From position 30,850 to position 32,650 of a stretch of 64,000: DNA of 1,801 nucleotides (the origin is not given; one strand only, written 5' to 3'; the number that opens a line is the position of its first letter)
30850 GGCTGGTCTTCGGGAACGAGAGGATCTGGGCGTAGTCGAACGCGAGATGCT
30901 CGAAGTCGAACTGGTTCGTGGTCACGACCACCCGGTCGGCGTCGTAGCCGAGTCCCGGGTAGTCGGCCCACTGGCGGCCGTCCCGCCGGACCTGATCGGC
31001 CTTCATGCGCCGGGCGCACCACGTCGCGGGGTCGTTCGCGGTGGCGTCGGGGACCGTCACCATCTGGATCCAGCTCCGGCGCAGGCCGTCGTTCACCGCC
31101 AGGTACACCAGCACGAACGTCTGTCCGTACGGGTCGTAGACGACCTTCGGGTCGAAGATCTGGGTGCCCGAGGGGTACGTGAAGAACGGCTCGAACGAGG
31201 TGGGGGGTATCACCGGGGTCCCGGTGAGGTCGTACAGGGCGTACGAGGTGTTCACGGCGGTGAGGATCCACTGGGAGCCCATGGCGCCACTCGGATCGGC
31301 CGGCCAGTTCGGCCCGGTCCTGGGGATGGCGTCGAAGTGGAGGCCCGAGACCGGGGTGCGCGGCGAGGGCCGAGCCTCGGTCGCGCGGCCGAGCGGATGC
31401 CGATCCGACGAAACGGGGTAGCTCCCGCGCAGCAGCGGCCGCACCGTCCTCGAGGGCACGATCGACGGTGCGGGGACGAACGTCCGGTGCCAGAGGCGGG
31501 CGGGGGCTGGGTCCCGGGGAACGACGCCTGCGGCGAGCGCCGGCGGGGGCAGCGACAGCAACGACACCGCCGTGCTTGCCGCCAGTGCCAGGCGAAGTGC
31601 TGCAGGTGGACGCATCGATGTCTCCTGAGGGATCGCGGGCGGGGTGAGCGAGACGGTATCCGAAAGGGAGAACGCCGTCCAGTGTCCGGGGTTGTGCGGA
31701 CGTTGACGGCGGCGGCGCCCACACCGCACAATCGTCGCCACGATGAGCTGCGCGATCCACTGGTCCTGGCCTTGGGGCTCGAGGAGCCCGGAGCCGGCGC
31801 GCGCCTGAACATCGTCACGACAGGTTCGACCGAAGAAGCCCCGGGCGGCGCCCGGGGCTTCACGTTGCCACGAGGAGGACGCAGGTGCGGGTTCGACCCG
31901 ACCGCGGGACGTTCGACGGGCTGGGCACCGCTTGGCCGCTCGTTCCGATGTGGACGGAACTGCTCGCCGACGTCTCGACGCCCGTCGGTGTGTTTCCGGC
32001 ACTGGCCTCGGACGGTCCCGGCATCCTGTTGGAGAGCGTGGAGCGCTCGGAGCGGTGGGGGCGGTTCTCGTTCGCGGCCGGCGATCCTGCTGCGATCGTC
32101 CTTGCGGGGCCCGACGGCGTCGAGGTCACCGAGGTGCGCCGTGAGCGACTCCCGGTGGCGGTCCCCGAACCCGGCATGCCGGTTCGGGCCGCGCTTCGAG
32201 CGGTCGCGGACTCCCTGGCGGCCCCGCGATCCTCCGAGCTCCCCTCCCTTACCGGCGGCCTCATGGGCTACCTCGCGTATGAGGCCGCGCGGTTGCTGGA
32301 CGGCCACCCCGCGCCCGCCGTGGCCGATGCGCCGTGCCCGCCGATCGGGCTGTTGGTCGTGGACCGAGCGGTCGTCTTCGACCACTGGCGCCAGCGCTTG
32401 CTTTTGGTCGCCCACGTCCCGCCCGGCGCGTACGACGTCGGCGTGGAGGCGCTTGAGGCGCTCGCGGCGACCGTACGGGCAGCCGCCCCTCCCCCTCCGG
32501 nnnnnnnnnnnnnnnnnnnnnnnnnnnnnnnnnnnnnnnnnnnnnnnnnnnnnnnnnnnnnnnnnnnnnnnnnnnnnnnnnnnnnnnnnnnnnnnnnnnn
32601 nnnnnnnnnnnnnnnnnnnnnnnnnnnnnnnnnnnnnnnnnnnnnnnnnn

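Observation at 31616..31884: Trp-codon leader peptide (H-W-S-W-P-W) and GC hairpin upstream of trpE: a classical translation-coupled attenuator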

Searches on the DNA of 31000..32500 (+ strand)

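Call 3: search_rna_families(source=window, start=31000, end=32500, threshold=evalue, max_evalue=10, show_alignments=3)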
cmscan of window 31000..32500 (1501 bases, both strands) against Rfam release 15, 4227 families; matches with E-value up to 10: 5.
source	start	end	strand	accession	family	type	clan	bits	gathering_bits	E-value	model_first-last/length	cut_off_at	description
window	31831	31885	-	RF02868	ncS037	Gene; sRNA;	-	18.8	112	2.5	1-152/152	no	Burkholderia sRNA 37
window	31835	31863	+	RF01340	CRISPR-DR29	Gene; CRISPR;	-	16.1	39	5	1-37/37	no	CRISPR RNA direct repeat element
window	31833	31857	-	RF02401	ClpQY_promoter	Cis-reg;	-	15.6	42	1.8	1-25/57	no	ClpQY promoter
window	31549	31575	-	RF02226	sX7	Gene; sRNA;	-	14.6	55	8.7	17-43/95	no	Xanthomonas sRNA sX7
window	31754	31858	+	RF00627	P15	Gene;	-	13.1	70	8.4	1-119/119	no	Pseudomonas sRNA P15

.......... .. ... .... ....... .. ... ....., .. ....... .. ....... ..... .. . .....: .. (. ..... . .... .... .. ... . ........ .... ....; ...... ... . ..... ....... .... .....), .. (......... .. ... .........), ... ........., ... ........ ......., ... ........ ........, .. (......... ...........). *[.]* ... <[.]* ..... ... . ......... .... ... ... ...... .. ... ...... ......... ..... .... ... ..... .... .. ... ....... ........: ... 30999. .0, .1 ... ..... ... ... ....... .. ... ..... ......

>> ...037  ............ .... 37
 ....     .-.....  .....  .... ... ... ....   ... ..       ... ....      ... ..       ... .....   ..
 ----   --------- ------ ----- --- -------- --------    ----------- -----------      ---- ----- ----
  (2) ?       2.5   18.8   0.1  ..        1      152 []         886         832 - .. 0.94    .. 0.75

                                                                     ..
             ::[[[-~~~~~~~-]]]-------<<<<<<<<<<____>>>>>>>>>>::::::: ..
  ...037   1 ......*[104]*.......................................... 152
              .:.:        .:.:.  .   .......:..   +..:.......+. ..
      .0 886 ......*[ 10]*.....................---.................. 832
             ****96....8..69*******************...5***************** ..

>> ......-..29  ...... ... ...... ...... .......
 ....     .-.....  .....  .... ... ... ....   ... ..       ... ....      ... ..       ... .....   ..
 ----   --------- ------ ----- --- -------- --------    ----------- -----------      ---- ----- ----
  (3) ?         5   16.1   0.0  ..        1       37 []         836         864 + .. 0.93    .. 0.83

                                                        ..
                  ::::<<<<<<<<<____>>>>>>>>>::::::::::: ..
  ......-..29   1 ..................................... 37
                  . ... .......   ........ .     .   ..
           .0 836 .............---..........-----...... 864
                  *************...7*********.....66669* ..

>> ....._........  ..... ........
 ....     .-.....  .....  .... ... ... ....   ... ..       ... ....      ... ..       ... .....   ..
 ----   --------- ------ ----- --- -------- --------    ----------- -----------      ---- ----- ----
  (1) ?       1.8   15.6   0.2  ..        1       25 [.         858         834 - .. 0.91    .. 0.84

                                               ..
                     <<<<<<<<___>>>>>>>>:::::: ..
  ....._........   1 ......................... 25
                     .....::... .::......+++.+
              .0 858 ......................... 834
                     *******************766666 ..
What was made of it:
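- On Rfam Trp_leader and any other curated RNA family: cmscan of 31000..32500 at E up to 10 gave only chance hairpin hits, at 13-19 bits against gathering scores of 39-112 (call 3).
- Tried and rejected: Rfam scan at a permissive threshold (call 3) gave only chance hairpin matches.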

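Call 47: build_rna_model(alignment_id=A2, structure=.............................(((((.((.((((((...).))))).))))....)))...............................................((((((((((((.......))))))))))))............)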
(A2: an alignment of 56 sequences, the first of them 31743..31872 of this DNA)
Model R1 built from alignment A2 (56 sequences, 156 columns); structure: as given.
model positions 135; base pairs 25; branch points 1; effective number of sequences 10; information 0.59 bits per position. Calibrated on 0.2 Mb of random sequence (short: E-values are rough).
structure used (alignment columns):
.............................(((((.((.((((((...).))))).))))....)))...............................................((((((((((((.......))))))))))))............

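Call 48: search_with_rna_model(model_id=R1, sources=[window, L007, L009, L011, L012, L013, L017, L018, L021, L023, L033, L034, L038, L039, L043, L045, L048, L050, L051, L054, L058, L065, L070, L071, L072, L075, L081], max_evalue=1)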
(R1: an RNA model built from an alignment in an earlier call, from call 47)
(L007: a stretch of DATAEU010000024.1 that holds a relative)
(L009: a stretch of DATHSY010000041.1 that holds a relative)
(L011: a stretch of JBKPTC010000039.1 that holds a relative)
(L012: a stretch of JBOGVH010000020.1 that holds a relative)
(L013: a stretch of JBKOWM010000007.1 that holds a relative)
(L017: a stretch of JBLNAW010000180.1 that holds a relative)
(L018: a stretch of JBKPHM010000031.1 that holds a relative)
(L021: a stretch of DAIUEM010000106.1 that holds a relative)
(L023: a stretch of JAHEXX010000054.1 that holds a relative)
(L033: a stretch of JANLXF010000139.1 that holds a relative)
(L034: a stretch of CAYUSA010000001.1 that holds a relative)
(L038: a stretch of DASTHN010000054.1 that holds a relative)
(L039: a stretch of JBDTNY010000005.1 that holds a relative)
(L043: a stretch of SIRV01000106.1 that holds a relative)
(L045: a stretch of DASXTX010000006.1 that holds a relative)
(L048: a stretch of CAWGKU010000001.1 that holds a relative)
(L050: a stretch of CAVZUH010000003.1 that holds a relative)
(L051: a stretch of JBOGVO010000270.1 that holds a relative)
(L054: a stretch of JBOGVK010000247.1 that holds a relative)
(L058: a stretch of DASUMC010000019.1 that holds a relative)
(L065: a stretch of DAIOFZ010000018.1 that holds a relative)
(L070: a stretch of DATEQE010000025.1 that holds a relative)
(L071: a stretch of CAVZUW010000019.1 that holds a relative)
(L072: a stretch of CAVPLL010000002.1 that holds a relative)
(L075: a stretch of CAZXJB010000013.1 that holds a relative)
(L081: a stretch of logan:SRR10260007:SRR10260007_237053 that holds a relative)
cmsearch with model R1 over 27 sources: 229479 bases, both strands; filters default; matches with E-value up to 1: 16.
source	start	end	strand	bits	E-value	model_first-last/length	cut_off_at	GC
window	31740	31872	+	104.4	1.2e-21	1-135/135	no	0.71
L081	4423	4555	+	104.4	1.2e-21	1-135/135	no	0.71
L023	2853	2977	+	54.2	2.6e-10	1-135/135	no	0.74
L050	2819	2944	+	51.2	1.2e-09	1-135/135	no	0.73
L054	1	73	+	32.3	2.2e-05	59-135/135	5'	0.68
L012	1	42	+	29.9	7.7e-05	93-135/135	5'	0.69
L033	2904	2966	+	26.2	0.00054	60-124/135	no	0.75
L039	2861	2977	+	25.2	0.00089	1-135/135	no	0.69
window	31835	31889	-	24.2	0.0015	61-124/135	no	0.76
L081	4518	4572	-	24.2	0.0015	61-124/135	no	0.76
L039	2938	3005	-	19.5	0.017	59-124/135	no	0.71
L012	4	67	-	18.5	0.029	61-124/135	no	0.7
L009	1966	2088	+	14.4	0.25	1-135/135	no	0.68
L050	2908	2932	-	14.2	0.26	97-123/135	no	0.8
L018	4926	5048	+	13.5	0.39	1-135/135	no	0.69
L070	589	716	+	12.8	0.57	1-135/135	no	0.7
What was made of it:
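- There is a single copy in the window, at 104 bits (call 48).
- Tried and rejected: The only other hit is the reverse strand of the palindromic hairpin (call 48).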
